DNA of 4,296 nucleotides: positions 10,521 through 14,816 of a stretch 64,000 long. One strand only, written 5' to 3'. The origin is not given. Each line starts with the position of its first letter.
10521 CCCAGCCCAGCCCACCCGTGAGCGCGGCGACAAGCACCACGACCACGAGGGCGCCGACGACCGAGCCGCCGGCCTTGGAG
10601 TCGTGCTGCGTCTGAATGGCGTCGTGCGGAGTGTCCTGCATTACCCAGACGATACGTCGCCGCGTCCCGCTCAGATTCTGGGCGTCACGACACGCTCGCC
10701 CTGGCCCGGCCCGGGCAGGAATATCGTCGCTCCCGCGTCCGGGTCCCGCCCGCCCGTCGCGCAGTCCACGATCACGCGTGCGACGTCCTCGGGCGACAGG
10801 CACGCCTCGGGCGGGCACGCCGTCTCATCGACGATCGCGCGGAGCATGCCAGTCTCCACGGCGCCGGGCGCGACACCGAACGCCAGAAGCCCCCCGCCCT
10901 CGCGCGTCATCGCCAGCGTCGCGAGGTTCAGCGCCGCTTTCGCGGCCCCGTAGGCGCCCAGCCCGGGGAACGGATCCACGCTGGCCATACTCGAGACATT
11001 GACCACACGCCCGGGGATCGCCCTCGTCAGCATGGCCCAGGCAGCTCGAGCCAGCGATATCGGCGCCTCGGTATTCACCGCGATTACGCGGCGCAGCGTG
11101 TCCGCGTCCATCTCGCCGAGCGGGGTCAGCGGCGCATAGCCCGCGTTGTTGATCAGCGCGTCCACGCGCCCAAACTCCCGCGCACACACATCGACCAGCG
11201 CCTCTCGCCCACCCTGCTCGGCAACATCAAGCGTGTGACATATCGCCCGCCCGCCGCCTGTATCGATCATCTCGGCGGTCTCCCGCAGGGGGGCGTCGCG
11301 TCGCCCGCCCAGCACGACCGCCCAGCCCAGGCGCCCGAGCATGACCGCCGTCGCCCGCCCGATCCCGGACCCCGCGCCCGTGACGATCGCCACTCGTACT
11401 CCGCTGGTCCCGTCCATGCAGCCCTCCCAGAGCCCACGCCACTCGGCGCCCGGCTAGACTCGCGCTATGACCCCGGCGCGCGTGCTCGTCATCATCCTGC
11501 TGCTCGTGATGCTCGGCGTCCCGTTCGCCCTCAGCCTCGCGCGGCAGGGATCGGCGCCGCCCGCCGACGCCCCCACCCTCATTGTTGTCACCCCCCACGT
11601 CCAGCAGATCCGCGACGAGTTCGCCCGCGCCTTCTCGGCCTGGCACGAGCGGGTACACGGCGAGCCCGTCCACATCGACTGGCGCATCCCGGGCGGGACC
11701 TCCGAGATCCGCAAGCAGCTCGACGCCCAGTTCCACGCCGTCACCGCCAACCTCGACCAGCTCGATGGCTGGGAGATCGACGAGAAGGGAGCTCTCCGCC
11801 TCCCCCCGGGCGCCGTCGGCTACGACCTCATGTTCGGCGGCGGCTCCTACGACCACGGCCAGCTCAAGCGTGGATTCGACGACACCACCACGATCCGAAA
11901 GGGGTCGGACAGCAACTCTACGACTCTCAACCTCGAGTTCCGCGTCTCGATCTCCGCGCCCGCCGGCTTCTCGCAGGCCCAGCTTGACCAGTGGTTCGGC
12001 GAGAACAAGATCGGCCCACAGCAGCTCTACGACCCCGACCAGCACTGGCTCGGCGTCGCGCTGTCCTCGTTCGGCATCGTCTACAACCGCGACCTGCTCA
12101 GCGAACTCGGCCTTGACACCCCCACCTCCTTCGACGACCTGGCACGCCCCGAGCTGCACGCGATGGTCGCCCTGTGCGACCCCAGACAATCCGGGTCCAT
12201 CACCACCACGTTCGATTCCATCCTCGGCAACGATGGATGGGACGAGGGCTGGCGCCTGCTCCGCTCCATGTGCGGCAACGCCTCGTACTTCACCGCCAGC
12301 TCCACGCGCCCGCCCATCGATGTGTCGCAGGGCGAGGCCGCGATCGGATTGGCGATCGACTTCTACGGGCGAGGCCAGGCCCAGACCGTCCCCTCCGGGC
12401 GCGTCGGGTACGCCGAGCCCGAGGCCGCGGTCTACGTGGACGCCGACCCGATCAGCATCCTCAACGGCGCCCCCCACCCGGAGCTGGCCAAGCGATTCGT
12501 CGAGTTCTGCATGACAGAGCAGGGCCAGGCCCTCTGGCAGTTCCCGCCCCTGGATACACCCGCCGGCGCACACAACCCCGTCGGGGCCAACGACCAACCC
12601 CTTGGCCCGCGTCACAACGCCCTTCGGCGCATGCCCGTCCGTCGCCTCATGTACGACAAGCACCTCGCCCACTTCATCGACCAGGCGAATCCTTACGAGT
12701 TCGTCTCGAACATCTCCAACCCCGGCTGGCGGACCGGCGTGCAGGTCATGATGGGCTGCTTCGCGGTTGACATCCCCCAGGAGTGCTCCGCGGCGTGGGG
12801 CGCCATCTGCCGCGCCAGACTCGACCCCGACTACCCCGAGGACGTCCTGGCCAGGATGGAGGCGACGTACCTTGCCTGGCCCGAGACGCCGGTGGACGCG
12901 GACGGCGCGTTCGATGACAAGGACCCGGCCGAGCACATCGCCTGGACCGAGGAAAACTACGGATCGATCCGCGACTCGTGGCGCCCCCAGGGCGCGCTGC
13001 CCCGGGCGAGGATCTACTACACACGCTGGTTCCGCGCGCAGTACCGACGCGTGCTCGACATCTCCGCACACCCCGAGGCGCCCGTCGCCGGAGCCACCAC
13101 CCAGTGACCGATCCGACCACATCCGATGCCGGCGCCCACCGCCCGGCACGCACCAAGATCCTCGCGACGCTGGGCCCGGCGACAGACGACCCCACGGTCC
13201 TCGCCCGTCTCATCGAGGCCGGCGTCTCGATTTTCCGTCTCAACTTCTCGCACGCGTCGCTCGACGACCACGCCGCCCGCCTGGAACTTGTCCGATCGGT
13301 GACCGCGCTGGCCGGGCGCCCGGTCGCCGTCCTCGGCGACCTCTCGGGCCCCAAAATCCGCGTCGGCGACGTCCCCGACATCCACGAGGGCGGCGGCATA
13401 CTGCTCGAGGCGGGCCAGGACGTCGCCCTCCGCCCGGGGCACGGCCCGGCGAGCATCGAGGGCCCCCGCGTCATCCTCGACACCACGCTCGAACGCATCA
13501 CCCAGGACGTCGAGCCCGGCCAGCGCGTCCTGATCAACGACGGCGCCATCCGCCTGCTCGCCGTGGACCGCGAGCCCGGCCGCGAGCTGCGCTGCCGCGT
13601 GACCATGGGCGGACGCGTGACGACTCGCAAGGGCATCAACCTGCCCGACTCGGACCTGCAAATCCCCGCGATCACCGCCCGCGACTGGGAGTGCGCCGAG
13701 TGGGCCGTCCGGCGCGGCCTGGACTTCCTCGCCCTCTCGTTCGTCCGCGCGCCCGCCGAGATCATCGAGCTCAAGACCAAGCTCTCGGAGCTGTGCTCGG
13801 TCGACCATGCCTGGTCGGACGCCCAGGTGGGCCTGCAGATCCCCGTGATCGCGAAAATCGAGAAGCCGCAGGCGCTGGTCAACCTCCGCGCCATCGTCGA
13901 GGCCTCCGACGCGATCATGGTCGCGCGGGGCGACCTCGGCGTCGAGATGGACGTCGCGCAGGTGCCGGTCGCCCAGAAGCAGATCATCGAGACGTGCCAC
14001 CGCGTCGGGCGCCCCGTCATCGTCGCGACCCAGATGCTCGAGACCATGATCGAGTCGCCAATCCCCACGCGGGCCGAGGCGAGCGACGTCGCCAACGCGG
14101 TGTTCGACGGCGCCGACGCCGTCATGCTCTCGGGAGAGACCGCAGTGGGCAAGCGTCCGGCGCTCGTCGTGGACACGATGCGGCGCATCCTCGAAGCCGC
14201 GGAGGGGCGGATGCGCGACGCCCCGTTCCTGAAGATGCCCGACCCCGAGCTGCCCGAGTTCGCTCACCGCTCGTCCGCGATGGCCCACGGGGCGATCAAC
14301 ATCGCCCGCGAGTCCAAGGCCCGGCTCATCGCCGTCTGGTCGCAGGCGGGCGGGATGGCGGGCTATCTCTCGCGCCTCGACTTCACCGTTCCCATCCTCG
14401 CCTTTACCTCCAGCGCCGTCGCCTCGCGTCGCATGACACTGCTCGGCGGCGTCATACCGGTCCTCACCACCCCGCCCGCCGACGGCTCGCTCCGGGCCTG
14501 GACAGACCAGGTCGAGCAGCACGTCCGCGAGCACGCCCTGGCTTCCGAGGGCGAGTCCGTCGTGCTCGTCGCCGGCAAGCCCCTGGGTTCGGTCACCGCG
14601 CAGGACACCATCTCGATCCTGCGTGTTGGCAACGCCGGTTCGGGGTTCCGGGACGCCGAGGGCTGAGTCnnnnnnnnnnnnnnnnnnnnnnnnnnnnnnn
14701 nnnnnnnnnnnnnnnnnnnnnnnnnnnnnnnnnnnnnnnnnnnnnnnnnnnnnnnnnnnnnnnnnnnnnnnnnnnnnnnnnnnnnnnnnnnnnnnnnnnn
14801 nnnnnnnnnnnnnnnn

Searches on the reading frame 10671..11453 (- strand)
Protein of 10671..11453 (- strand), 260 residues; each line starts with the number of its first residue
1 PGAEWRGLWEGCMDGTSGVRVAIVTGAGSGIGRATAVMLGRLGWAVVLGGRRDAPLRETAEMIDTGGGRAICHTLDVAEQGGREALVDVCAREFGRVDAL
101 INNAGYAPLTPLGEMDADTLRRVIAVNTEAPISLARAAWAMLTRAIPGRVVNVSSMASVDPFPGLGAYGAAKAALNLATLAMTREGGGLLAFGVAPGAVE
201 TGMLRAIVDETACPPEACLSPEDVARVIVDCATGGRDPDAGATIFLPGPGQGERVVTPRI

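Call 53: search_protein_families(library=pfam, proteins=[window:10671-11453:-], max_evalue=0.001)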
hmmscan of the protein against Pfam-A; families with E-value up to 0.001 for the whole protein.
window:10671-11453:- (260 aa): 4 families
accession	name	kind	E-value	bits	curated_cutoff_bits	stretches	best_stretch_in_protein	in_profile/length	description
PF00106.31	adh_short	-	5.3e-44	150.5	26.6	1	20-209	1-192/195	short chain dehydrogenase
PF13561.12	adh_short_C2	-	4.9e-32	111.8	27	1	26-210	1-187/236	Enoyl-(Acyl carrier protein) reductase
PF08659.16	KR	-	2.5e-12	47.5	22.6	1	23-199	4-178/180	KR domain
PF01370.27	Epimerase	-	0.00028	20.8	20.9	1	23-189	2-162/240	NAD dependent epimerase/dehydratase family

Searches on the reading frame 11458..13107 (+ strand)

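Call 53: search_protein_families(library=pfam, proteins=[window:11458-13107:+], max_evalue=0.001)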
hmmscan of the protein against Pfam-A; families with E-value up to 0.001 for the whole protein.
window:11458-13107:+ (549 aa): 4 families
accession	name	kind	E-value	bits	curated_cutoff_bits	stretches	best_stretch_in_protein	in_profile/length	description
PF13343.11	SBP_bac_6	-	1.7e-20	74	24.6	1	187-372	47-221/245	Bacterial extracellular solute-binding protein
PF01547.30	SBP_bac_1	-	2.9e-12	47.6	26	1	200-358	108-307/307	Bacterial extracellular solute-binding protein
PF13416.11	SBP_bac_8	-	1.5e-10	41.7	27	1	188-360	77-252/279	Bacterial extracellular solute-binding protein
PF13531.11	SBP_bac_11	-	4e-09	37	25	1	220-361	91-222/227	Bacterial extracellular solute-binding protein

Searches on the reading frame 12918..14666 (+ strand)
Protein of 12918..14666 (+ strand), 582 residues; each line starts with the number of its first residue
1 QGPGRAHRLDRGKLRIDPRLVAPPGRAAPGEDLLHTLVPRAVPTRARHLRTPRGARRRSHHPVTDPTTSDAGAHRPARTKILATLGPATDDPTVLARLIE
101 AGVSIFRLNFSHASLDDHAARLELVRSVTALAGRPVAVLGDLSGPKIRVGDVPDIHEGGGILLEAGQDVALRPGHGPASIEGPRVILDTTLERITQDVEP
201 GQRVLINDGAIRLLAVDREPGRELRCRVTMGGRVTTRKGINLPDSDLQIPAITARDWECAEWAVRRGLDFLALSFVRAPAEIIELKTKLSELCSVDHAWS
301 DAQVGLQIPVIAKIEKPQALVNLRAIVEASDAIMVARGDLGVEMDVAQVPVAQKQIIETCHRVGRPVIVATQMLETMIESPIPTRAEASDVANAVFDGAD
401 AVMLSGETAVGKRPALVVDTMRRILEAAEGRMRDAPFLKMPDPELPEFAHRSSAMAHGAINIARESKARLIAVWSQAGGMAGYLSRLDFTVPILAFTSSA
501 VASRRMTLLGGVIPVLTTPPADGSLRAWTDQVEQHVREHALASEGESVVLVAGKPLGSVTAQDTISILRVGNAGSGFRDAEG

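Call 53: search_protein_families(library=pfam, proteins=[window:12918-14666:+], max_evalue=0.001)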
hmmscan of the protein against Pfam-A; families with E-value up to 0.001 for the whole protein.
window:12918-14666:+ (582 aa): 2 families
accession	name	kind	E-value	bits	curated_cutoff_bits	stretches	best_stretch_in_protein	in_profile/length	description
PF00224.27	PK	-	8.4e-97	324.6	30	1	78-416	3-326/328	Pyruvate kinase, barrel domain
PF02887.21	PK_C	-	9.8e-19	68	28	1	454-567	2-113/114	Pyruvate kinase, alpha/beta domain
